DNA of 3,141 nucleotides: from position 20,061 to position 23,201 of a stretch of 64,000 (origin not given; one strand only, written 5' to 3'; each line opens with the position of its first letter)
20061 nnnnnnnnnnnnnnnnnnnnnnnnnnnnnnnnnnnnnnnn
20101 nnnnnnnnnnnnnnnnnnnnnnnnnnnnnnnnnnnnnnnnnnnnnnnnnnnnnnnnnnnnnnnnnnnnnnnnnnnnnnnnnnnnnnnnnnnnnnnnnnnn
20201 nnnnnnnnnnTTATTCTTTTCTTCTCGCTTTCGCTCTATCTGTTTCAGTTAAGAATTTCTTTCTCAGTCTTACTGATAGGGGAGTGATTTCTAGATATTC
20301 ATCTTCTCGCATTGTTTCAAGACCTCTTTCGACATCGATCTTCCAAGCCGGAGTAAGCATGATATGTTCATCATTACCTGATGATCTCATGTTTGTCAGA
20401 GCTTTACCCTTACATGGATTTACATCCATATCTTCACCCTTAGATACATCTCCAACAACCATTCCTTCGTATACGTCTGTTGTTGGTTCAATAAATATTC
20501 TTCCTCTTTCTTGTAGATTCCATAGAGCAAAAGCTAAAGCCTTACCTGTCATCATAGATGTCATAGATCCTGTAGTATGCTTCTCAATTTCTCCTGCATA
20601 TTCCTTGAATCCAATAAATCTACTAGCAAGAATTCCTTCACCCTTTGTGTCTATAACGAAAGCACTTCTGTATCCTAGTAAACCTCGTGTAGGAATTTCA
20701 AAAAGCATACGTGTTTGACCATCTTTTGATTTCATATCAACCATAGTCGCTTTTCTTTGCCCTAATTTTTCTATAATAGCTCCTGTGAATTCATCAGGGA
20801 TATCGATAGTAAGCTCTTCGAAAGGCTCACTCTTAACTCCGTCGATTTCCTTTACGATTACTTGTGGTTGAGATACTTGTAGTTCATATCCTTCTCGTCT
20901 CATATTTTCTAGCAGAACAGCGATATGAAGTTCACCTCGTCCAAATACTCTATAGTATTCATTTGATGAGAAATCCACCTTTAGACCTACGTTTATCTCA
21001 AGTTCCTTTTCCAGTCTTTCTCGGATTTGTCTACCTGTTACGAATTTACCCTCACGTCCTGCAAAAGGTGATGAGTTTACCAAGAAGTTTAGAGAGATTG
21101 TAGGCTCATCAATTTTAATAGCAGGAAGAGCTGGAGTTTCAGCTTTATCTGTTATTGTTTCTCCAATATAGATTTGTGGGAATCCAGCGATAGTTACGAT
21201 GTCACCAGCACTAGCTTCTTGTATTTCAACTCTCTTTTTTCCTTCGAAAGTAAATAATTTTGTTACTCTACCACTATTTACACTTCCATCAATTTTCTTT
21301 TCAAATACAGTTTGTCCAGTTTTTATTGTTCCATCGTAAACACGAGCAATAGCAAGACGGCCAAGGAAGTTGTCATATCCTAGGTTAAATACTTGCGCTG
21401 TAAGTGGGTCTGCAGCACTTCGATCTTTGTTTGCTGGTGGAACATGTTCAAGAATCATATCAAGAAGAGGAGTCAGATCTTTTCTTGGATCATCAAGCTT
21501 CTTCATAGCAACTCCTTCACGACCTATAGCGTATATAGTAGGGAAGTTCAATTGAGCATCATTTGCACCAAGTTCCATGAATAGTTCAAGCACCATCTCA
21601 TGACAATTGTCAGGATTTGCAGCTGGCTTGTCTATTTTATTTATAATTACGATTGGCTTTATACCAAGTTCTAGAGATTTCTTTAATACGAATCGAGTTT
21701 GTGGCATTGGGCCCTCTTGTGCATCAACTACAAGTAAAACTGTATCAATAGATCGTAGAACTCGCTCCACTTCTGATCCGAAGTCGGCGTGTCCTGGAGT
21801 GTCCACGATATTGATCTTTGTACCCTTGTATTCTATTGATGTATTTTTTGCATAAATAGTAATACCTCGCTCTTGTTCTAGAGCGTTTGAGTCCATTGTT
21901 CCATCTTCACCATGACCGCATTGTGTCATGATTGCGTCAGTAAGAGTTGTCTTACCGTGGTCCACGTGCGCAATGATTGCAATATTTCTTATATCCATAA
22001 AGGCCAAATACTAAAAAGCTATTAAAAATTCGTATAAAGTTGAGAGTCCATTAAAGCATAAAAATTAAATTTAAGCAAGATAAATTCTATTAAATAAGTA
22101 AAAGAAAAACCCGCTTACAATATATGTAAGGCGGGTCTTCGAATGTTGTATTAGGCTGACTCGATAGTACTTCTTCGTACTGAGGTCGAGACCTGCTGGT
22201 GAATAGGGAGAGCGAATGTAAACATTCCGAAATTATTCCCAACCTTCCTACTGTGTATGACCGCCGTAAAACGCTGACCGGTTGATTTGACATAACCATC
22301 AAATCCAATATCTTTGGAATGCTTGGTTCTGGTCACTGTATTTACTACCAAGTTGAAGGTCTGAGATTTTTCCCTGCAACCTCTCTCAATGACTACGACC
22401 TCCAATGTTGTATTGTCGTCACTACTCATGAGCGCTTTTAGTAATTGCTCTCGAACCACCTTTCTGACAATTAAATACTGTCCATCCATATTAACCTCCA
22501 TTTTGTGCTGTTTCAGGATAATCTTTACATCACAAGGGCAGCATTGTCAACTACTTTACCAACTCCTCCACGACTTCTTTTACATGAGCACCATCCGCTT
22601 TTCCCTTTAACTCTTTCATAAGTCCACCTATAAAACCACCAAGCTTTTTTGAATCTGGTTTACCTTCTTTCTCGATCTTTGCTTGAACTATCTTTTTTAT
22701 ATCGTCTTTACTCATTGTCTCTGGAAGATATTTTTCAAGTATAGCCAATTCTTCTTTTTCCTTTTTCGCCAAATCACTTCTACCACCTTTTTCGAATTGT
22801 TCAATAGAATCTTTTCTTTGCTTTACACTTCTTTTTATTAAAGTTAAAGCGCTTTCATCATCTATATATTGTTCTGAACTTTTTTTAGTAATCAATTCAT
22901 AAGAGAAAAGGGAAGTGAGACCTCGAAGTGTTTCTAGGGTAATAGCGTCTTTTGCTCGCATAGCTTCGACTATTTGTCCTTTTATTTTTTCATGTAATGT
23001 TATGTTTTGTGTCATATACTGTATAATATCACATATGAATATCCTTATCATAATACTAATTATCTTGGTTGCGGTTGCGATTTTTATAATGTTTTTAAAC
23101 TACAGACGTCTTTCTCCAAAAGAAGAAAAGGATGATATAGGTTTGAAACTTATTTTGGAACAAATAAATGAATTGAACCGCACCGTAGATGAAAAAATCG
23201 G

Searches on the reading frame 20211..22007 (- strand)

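Call 61: search_protein_families(library=pfam, proteins=[window:20211-22007:-], max_evalue=0.00001)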
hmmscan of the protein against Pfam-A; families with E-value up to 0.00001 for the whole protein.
window:20211-22007:- (598 aa): 6 families
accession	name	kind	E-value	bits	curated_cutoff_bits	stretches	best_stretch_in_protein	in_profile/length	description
PF00009.33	GTP_EFTU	-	9.1e-54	182.3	26.5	1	5-191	2-188/188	Elongation factor Tu GTP binding domain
PF21018.2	BipA_C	-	6.2e-40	135.8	23.8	1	479-587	1-109/110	TypA/BipA C-terminal domain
PF00679.30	EFG_C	-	2e-19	69.9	27.9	1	393-475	3-86/89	Elongation factor G C-terminus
PF03144.31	GTP_EFTU_D2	-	4.8e-12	46.6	30.3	1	216-286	1-73/73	Elongation factor Tu domain 2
PF22042.2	EF-G_D2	-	1e-11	45.2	27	1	202-287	2-83/84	Elongation factor G domain 2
PF01926.29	MMR_HSR1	-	2.4e-08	34.5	21.9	1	9-124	2-113/113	50S ribosome-binding GTPase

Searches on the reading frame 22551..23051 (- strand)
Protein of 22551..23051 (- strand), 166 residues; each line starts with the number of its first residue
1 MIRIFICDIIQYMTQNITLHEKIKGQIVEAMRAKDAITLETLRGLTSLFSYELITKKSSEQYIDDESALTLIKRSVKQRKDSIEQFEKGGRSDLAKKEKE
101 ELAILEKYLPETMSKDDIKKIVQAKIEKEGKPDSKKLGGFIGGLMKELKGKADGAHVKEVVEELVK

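Call 79: search_protein_families(library=pfam, proteins=[window:22551-23051:-], max_evalue=0.01)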
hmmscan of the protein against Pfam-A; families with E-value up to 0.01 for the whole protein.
window:22551-23051:- (166 aa): 2 families
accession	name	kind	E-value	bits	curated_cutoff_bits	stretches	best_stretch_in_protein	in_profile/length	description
PF09424.15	YqeY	-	7e-39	133.6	27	1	21-164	2-142/143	Yqey-like protein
PF02637.23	GatB_Yqey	-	8.5e-06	26.2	27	1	95-164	70-147/148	GatB domain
